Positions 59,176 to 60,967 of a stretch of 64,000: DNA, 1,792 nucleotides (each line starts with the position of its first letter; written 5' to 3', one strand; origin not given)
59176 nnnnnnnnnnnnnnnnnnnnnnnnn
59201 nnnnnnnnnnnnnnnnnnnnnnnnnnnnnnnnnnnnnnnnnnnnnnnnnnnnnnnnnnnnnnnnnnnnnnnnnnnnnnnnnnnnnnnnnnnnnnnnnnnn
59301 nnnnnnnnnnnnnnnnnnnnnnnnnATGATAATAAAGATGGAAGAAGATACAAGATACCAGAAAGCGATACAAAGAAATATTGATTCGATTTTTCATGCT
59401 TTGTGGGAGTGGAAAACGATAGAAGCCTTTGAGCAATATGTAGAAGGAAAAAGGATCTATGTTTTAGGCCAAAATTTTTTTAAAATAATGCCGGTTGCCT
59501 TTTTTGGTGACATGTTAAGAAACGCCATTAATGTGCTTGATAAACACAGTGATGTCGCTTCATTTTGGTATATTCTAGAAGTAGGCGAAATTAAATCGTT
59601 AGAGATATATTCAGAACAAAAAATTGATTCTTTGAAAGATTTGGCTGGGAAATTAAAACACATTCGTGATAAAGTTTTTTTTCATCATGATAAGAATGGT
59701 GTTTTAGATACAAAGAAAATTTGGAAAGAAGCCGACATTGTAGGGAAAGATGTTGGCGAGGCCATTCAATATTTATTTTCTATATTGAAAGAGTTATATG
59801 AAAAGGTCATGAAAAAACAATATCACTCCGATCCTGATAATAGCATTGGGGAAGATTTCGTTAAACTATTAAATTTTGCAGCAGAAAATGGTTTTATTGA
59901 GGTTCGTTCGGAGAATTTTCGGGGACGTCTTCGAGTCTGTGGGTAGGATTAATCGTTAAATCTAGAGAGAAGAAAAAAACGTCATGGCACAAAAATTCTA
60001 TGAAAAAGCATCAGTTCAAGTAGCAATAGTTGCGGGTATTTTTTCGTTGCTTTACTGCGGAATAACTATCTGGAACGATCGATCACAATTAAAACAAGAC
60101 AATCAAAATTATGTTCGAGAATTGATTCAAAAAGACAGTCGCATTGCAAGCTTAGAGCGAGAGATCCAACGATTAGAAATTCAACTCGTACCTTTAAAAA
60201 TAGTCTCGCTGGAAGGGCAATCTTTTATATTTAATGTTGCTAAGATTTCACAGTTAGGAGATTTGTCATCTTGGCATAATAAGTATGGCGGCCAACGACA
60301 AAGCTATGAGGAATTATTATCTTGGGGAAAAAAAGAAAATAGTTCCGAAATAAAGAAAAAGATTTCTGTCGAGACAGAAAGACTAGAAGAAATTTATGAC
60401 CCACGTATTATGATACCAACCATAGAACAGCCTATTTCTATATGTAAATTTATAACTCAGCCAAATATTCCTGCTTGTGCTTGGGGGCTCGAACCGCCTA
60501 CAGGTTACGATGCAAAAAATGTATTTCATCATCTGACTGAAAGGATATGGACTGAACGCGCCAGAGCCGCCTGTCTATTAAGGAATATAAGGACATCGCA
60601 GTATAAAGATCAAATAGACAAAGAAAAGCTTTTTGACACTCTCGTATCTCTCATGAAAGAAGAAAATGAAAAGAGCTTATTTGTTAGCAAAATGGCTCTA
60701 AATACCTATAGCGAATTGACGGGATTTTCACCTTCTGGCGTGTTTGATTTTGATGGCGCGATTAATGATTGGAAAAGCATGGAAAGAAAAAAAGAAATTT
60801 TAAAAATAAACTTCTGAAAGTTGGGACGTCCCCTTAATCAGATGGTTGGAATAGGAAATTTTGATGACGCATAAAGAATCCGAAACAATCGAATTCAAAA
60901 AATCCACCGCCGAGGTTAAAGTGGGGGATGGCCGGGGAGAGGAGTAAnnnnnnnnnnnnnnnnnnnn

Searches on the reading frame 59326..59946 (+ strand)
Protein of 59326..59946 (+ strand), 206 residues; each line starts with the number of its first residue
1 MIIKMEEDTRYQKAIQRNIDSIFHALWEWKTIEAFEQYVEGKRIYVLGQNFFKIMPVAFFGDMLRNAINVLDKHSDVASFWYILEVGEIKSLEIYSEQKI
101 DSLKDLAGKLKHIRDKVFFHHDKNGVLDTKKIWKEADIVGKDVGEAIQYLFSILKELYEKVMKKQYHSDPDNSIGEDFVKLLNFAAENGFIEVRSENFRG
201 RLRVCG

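Call 8: search_protein_families(library=pfam, proteins=[window:59326-59946:+])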
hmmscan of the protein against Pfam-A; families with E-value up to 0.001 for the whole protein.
window:59326-59946:+ (206 aa): 1 family
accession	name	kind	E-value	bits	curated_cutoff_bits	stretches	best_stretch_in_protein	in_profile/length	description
PF18734.6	HEPN_AbiU2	-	1.2e-06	28.5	26.8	1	98-168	110-176/193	AbiU2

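Call 9: search_protein_families(library=padloc, proteins=[window:59326-59946:+])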
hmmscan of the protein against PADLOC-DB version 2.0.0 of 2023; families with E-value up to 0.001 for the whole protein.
window:59326-59946:+ (206 aa): 0 families

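Call 47: search_protein_families(library=pfam, max_evalue=0.1, proteins=[window:59326-59946:+])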
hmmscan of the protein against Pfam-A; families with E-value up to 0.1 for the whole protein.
window:59326-59946:+ (206 aa): 1 family
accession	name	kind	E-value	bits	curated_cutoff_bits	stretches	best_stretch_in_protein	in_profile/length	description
PF18734.6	HEPN_AbiU2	-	1.2e-06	28.5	26.8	1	98-168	110-176/193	AbiU2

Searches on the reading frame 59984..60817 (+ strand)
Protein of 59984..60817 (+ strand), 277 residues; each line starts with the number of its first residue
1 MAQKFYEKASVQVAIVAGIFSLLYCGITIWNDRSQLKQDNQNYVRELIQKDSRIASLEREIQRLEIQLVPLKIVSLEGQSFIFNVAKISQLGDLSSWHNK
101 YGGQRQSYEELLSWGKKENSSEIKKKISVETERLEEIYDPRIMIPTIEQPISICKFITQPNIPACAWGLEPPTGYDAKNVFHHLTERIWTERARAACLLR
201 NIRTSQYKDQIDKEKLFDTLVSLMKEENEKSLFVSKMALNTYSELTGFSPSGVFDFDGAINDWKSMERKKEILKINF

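Call 8: search_protein_families(library=pfam, proteins=[window:59984-60817:+])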
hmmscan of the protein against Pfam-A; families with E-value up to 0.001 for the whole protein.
window:59984-60817:+ (277 aa): 0 families

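Call 9: search_protein_families(library=padloc, proteins=[window:59984-60817:+])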
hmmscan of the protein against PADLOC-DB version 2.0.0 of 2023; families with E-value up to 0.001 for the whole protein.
window:59984-60817:+ (277 aa): 0 families

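Call 16: search_protein_families(library=ncbifam, proteins=[window:59984-60817:+])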
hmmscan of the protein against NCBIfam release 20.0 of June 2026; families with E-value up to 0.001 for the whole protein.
window:59984-60817:+ (277 aa): 0 families

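Call 47: search_protein_families(library=pfam, max_evalue=0.1, proteins=[window:59984-60817:+])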
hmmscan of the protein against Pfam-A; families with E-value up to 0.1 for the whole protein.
window:59984-60817:+ (277 aa): 3 families
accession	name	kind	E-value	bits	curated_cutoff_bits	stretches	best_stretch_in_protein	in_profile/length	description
PF13810.12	DUF4185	-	0.0065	16.2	39.5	1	36-126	70-151/309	Domain of unknown function (DUF4185)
PF16888.10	YwqH-like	-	0.019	15.7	33.7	0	31-72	70-108/123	YwqH-like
PF04977.20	DivIC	-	0.034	14.4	28.9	1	16-64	2-50/80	Septum formation initiator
